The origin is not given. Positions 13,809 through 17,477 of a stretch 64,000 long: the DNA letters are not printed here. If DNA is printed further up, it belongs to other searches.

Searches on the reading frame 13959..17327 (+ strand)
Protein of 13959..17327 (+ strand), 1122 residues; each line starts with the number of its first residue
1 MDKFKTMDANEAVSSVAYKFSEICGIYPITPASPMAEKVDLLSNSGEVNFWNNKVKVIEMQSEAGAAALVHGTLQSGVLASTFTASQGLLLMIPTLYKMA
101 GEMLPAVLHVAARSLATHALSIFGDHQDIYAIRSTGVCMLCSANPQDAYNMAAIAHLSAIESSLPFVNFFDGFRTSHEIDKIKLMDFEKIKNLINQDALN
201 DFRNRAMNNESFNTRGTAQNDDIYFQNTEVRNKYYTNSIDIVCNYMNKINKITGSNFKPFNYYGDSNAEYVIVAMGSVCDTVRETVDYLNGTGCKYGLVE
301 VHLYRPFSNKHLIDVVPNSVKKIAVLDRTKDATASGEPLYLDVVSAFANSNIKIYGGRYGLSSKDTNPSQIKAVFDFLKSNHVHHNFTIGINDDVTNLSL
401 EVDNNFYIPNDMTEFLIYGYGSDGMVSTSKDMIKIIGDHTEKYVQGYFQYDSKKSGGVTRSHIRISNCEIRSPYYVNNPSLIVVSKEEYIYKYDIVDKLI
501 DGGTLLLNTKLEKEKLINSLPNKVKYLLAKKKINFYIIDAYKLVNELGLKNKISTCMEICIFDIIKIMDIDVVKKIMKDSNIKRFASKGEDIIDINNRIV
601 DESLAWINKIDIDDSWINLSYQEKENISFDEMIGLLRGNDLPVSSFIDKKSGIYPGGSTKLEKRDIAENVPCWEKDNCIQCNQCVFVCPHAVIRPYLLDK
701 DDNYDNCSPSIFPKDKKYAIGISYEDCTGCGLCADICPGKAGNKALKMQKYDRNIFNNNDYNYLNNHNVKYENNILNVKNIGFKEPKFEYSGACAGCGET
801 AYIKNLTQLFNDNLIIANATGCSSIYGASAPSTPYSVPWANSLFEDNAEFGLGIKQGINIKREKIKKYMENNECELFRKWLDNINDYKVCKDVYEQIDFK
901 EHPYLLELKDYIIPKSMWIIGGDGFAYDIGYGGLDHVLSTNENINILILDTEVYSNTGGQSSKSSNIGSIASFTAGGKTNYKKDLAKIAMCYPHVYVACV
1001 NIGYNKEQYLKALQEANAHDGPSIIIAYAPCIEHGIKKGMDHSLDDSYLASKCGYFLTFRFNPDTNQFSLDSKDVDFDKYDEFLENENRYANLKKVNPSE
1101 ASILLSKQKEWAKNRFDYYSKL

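Call 37: search_protein_families(library=pfam, proteins=[window:13959-17327:+], max_evalue=0.0001)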
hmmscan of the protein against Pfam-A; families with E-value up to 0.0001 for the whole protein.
window:13959-17327:+ (1122 aa): 12 families
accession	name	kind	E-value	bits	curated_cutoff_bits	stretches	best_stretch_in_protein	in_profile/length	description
PF01855.24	POR_N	-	7.8e-71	238.9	27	1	16-245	2-229/231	Pyruvate flavodoxin/ferredoxin oxidoreductase, thiamine diP-bdg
PF01558.24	POR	-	6.4e-23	82.2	27.4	1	421-602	1-170/173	Pyruvate ferredoxin/flavodoxin oxidoreductase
PF17147.9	PFOR_II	-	1.5e-15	57.8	27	1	268-370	1-101/102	Pyruvate:ferredoxin oxidoreductase core domain II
PF02775.26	TPP_enzyme_C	-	1.3e-08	35.3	21.9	1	916-1026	48-150/151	Thiamine pyrophosphate enzyme, C-terminal TPP binding domain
PF13187.11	Fer4_9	-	7.5e-08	32.7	27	1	677-740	1-50/52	4Fe-4S dicluster domain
PF12838.12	Fer4_7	-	7.7e-08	33.1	27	1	677-740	1-51/52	4Fe-4S dicluster domain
PF00037.32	Fer4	-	1.3e-06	28.4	21.1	1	722-741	3-22/24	4Fe-4S binding domain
PF13484.11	Fer4_16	-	2.3e-06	28.7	30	1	677-738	1-64/66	4Fe-4S double cluster binding domain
PF14697.11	Fer4_21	-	3.3e-06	27.6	35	0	675-738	5-52/59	4Fe-4S dicluster domain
PF13237.11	Fer4_10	-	6.8e-06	26.4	25.5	0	721-755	3-37/53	4Fe-4S dicluster domain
PF12837.12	Fer4_6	-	1e-05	25.7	25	0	673-693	4-24/24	4Fe-4S binding domain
PF10371.14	EKR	-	1.4e-05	25.3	27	1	636-667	26-55/55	Domain of unknown function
